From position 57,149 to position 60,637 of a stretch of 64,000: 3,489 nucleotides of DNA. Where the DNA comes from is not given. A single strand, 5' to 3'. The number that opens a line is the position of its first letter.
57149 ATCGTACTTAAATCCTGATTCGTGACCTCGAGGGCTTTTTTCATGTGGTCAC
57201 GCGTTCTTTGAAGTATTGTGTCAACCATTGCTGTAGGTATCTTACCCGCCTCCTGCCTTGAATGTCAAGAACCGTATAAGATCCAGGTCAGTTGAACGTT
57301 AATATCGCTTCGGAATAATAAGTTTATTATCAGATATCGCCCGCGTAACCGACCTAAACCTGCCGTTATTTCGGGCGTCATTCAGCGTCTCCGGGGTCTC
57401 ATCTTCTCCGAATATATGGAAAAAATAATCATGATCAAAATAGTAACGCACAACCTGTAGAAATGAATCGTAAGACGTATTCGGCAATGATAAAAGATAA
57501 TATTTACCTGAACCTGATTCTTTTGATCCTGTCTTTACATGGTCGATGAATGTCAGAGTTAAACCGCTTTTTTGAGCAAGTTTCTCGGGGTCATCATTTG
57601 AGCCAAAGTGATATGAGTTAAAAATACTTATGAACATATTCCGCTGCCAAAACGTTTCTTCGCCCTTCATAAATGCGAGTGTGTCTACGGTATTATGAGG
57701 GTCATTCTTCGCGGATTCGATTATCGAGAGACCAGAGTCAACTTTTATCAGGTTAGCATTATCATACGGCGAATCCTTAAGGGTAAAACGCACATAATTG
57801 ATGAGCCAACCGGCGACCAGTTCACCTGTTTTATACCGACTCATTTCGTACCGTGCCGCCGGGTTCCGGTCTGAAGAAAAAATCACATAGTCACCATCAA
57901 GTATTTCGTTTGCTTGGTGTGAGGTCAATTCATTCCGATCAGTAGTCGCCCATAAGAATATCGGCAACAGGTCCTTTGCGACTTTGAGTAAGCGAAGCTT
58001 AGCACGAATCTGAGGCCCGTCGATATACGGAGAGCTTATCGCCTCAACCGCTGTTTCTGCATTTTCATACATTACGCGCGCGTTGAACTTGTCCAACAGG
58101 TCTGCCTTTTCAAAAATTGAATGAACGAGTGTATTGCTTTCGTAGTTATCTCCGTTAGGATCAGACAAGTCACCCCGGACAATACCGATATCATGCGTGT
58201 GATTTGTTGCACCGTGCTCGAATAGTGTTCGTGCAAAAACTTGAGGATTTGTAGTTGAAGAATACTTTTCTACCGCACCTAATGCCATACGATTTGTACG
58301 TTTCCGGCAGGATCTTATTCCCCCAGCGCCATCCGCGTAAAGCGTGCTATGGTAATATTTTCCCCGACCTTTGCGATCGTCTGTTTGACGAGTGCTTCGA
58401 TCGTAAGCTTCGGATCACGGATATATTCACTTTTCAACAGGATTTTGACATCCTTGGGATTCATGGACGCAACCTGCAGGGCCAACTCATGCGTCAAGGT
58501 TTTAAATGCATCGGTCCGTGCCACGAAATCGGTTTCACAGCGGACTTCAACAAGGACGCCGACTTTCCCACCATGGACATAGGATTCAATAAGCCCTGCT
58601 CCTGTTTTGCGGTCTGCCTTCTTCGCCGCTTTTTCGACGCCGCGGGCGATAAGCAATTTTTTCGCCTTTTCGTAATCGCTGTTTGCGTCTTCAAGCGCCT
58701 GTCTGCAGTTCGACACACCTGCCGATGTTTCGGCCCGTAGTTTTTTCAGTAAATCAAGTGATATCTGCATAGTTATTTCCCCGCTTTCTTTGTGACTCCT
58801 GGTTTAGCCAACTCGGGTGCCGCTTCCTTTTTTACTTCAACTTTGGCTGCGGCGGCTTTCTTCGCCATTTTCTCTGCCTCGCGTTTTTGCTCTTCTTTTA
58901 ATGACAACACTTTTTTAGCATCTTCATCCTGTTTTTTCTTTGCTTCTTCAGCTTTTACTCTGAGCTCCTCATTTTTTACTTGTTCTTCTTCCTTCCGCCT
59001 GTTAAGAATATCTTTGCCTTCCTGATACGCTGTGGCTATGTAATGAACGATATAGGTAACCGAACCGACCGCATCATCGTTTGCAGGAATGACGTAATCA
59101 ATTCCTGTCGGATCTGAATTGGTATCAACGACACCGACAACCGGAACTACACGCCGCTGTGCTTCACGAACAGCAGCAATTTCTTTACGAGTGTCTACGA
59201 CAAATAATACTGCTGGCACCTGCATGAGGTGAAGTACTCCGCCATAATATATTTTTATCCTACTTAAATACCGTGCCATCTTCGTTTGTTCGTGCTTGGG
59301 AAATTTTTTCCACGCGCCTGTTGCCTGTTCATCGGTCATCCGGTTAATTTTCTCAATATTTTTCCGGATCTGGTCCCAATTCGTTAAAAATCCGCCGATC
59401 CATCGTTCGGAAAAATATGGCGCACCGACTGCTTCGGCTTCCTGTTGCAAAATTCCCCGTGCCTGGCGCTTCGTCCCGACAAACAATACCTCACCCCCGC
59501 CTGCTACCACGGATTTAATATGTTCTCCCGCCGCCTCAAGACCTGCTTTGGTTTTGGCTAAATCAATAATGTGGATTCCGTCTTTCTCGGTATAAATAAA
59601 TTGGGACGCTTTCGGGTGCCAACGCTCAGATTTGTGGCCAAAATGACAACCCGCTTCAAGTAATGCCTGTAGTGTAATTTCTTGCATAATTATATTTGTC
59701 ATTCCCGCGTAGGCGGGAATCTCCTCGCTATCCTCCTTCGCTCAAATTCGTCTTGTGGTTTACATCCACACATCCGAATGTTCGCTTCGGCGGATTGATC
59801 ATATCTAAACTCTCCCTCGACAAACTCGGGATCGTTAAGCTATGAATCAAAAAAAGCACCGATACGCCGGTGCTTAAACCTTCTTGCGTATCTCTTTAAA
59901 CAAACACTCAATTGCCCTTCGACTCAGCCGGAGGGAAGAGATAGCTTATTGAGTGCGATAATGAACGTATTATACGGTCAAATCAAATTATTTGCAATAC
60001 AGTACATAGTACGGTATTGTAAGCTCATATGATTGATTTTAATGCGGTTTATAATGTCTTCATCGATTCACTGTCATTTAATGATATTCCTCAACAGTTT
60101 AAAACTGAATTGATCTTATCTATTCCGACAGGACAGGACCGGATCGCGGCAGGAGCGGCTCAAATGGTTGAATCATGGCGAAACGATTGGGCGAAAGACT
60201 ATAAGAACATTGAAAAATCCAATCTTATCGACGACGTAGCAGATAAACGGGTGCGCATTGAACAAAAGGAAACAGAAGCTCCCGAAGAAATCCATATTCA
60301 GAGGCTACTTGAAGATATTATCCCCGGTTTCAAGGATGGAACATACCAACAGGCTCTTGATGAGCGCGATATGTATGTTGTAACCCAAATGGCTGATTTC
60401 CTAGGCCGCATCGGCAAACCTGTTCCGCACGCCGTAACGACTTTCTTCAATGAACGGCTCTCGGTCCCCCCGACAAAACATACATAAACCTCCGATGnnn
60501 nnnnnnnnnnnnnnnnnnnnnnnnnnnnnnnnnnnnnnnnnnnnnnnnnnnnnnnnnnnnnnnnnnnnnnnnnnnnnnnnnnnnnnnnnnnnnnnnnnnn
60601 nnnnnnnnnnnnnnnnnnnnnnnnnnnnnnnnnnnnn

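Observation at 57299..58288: Unknown 329-aa protein replaces pyrH inside the conserved rpsB-tsf-pyrH-frr cluster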

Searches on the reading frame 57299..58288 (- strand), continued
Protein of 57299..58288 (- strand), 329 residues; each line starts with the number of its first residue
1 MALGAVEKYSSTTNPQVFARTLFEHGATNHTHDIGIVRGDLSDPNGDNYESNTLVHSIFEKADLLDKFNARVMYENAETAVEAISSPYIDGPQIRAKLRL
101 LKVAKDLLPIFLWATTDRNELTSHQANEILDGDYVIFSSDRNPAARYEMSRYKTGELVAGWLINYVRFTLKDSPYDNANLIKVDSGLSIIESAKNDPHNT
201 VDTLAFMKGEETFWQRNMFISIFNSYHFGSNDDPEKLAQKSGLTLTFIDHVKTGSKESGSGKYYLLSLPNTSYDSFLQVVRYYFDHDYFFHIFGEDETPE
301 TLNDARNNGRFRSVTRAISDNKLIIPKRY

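Call 70: fold_search(model_id=the predicted structure, library=pdb)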
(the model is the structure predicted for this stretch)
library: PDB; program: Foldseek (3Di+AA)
matches with E <= 10: 876; with E <= 0.001: 0
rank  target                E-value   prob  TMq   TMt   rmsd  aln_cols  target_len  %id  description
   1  6cvl_D                3.9e-02  0.51  0.18  0.18  19.8       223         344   14  Crystal structure of the Escherichia coli ATPgS-bound MetNI methionine ABC transporter in complex with its MetQ bindin (released 2018-11-14)
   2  6rol_A                8.1e-02  0.85  0.17  0.30   8.3       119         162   11  Structure of IMP2 KH34 domains (released 2019-10-16)
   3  6cvl_C                1.0e-01  0.21  0.19  0.19  21.7       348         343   11  Crystal structure of the Escherichia coli ATPgS-bound MetNI methionine ABC transporter in complex with its MetQ bindin (released 2018-11-14)
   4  6rol_B                2.0e-01  0.57  0.18  0.31  10.4       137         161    9  Structure of IMP2 KH34 domains (released 2019-10-16)
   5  5d4n_A                2.2e-01  0.80  0.16  0.41   6.8        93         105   12  Structure of CPII bound to ADP, AMP and acetate, from Thiomonas intermedia K12 (released 2016-09-28)
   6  3zz0_A                2.4e-01  0.47  0.16  0.09  10.2       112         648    8  Crystal structure of ribosomal elongation factor (EF)-G from Staphylococcus aureus with a fusidic acid hyper-sensitivi (released 2012-07-18)
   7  2fhm_MODEL_1_A        2.7e-01  0.80  0.14  0.40   4.2        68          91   16  Solution Structure of Bacillus subtilis Acylphosphatase (released 2007-01-02)
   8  3krm_C                2.7e-01  0.51  0.17  0.31  10.4       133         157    8  Imp1 kh34 (released 2010-02-09)
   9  9hve_K                2.7e-01  0.18  0.18  0.20  13.9       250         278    9  Native human eIF2-eIF2B complex (released 2025-11-19)
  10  1wvn                  2.8e-01  0.89  0.16  0.53   4.1        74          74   15  Crystal Structure of domain 3 of human alpha polyC binding protein (released 2005-04-05)
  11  4d3h_C                3.0e-01  0.82  0.14  0.38   4.0        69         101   20  Structure of PstA (released 2014-12-24)
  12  4hhu_A                3.0e-01  0.35  0.18  0.32  16.9       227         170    9  Crystal Structure of Engineered Protein. Northeast Structural Genomics Consortium Target OR280. (released 2012-10-24)
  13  2qnd_B                3.1e-01  0.75  0.18  0.37   8.0       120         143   12  Crystal Structure of the KH1-KH2 domains from human Fragile X Mental Retardation Protein (released 2007-11-06)
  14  6ost_7                3.1e-01  0.12  0.14  0.14  15.0       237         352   10  RF2 pre-accommodated state bound Release complex 70S at 24ms (released 2019-06-19)
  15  5d4p_A                3.3e-01  0.44  0.16  0.42   9.7       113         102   12  Structure of CPII bound to ADP and bicarbonate, from Thiomonas intermedia K12 (released 2016-09-28)
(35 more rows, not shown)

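Call 75: search_dna_similar(query=window:57299-58288:-, collection=phages, mode=protein, max_evalue=0.01)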
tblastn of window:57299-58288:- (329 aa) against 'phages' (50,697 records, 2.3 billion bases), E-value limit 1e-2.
No match.

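Call 76: search_dna_similar(query=window:57299-58288:-, collection=plasmids, mode=protein, max_evalue=0.01)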
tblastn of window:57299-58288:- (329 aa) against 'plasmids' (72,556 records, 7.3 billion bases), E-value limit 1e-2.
No match.

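Call 77: fold_search(model_id=the predicted structure, library=viral)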
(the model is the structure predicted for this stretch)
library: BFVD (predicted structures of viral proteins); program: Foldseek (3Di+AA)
matches with E <= 10: 520; with E <= 0.001: 0
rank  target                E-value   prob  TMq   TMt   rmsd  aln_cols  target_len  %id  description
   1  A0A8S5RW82            5.2e-02  0.54  0.20  0.29  11.9       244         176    9  Uncharacterized protein [Siphoviridae sp. ctHip2]
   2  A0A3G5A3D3            7.5e-02  0.23  0.16  0.18  15.5       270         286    9  Putative eukaryotic translation initiation factor 2 subunit 1 [Gaeavirus sp.]
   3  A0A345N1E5            9.7e-02  0.18  0.15  0.20  17.8       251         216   12  (no name in the UniProt tables at hand)
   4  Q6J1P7                9.7e-02  0.05  0.08  0.08  24.1       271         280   14  Gp30 [Burkholderia phage BcepC6B]
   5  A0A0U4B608            1.6e-01  0.44  0.12  0.21   8.6        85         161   15  Uncharacterized protein [Arthrobacter phage Rings]
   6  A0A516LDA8            1.9e-01  0.15  0.19  0.12  20.5       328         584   12  (no name in the UniProt tables at hand)
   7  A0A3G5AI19            2.2e-01  0.92  0.17  0.54   4.2        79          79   13  Uncharacterized protein [Sylvanvirus sp.]
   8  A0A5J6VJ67            2.4e-01  0.75  0.16  0.25   4.9        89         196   10  Uncharacterized protein [Megaviridae environmental sample]
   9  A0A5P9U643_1          2.8e-01  0.23  0.14  0.05  18.0       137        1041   12  (no name in the UniProt tables at hand)
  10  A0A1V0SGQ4            3.1e-01  0.16  0.18  0.19  12.9       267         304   10  Translation initiation factor eIF-2 alpha subunit [Hokovirus HKV1]
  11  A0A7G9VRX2            3.2e-01  0.41  0.15  0.24   6.3        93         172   14  Uncharacterized protein [Rheinheimera phage vB_RspM_barba_12-9E]
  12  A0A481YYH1            3.6e-01  0.11  0.14  0.22  19.3       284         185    8  Uncharacterized protein [Marseillevirus LCMAC202]
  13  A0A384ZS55            4.0e-01  0.69  0.15  0.46   4.2        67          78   16  Uncharacterized protein [Vibrio phage YC]
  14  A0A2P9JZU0            4.4e-01  0.51  0.15  0.29   6.3        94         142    8  Uncharacterized protein [Salmonella phage vB_SpuP_Spp16]
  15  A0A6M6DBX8            4.4e-01  0.08  0.11  0.23  13.3       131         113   14  (no name in the UniProt tables at hand)
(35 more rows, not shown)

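Call 84: search_protein_families(library=pfam, alignment_id=A3, max_evalue=10)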
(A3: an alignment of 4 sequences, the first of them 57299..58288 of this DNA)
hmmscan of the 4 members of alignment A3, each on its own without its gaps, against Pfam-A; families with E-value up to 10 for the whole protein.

A. member 1, window:57299-58288:- (329 aa): 0 families

B. families by the number of members that match (of 4 scanned): 0 families

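Call 100: predict_structure(alignment_id=A6)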
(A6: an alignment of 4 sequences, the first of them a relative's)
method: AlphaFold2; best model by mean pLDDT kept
length: 301 residues; sequences in the alignment: 4
mean_pLDDT: 53.9   pTM: 0.48
mean pLDDT of the five models: 53.9, 52.8, 50.4, 49.7, 49.0
residues with pLDDT >= 90: 0; 70-90: 58; 50-70: 126; < 50: 117
segments of 3 or more residues with pLDDT < 50: 1-56, 78-90, 123-138, 158-175, 290-293, 295-301
pLDDT, mean of each block of 10 residues (from residue 1): 26 35 33 31 36 48 61 56 42 58 61 53 43 45 56 51 41 48 56 71 69 79 82 55 72 73 82 66 50 42 31
secondary structure, 60 per line:
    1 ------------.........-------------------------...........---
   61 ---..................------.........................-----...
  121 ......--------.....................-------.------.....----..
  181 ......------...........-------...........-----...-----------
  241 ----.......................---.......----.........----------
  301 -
elements in order: H13-21 H47-57 H64-81 H88-112 H118-126 H135-155 H170-174 E179-181 H182-186 E193-203 H211-221 E227-229 E245-252 H253-267 E271-277 H282-290

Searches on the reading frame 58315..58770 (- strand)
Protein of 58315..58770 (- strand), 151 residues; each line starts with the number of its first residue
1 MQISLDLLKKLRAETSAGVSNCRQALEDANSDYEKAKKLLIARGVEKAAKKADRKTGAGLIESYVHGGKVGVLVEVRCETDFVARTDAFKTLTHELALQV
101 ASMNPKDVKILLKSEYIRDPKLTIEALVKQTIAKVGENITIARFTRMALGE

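Call 3: search_protein_families(library=pfam, proteins=[window:58315-58770:-], max_evalue=1)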
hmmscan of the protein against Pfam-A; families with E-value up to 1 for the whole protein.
window:58315-58770:- (151 aa): 3 families
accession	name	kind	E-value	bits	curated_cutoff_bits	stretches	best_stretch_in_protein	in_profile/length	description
PF00889.24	EF_TS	-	3.5e-20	72.9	27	2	71-148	1-76/204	Elongation factor TS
PF25025.1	EF-Ts_N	-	5.6e-05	23.5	33.2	1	6-41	15-51/60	Elongation factor Ts, mitochondrial, N-terminal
PF15301.11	SLAIN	-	0.17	11.7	27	1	17-49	18-49/429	SLAIN motif-containing family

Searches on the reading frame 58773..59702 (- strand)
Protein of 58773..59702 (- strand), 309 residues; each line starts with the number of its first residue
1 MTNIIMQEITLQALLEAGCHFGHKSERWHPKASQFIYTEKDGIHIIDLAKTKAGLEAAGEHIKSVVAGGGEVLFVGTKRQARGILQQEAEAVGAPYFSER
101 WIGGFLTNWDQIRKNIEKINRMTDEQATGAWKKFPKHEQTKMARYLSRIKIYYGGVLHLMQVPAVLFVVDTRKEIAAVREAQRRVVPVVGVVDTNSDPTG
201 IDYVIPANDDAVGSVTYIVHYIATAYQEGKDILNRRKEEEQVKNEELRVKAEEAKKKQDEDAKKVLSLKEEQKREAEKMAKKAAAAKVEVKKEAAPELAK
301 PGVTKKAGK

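Call 3: search_protein_families(library=pfam, proteins=[window:58773-59702:-], max_evalue=1)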
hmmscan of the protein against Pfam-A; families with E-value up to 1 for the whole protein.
window:58773-59702:- (309 aa): 1 family
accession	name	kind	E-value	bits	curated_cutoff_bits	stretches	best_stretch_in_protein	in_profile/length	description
PF00318.25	Ribosomal_S2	-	4.3e-76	255.4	26.1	1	14-229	1-216/216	Ribosomal protein S2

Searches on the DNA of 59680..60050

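Call 55: search_rna_families(source=window, start=59680, end=60050, threshold=evalue, max_evalue=1)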
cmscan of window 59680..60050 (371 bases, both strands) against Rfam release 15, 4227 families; matches with E-value up to 1: 6.
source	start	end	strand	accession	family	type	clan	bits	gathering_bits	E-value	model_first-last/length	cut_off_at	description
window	59682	59751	+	RF02748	FtrB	Gene; sRNA;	-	22.9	66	0.15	1-115/115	no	Francisella sRNA B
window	59990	60022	-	RF03523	mir-4703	Gene; miRNA;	-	19.4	88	0.21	1-61/61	no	mir-4703 microRNA precursor family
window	59701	59724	-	RF01356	CRISPR-DR28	Gene; CRISPR;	-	19.2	35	0.63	1-24/24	no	CRISPR RNA direct repeat element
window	59817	59875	+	RF02236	asX2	Gene; sRNA;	-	18.5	70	0.26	1-87/87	no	Xanthomonas sRNA asX2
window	59905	59956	+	RF04341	Plastid-psbJ-5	Cis-reg;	CL00152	18.3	53.1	0.89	1-59/59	no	Plastid-psbJ-5 3UTR RNA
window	59992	60024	+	RF03523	mir-4703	Gene; miRNA;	-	18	88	0.5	1-61/61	no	mir-4703 microRNA precursor family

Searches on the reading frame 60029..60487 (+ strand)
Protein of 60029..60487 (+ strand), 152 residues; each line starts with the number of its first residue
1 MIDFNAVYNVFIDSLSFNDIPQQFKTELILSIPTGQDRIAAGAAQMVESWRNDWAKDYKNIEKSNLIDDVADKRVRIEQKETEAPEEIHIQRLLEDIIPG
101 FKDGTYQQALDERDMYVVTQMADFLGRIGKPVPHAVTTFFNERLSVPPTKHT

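Call 3: search_protein_families(library=pfam, proteins=[window:60029-60487:+], max_evalue=1)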
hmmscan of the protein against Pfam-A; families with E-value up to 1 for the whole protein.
window:60029-60487:+ (152 aa): 2 families
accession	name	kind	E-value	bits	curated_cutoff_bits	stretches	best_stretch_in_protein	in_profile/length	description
PF04536.20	TPM_phosphatase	-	0.0036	17.7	22.1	1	52-111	53-116/125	TPM domain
PF09661.15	DUF2398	-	0.23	11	26.9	1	31-72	294-335/363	Protein of unknown function (DUF2398)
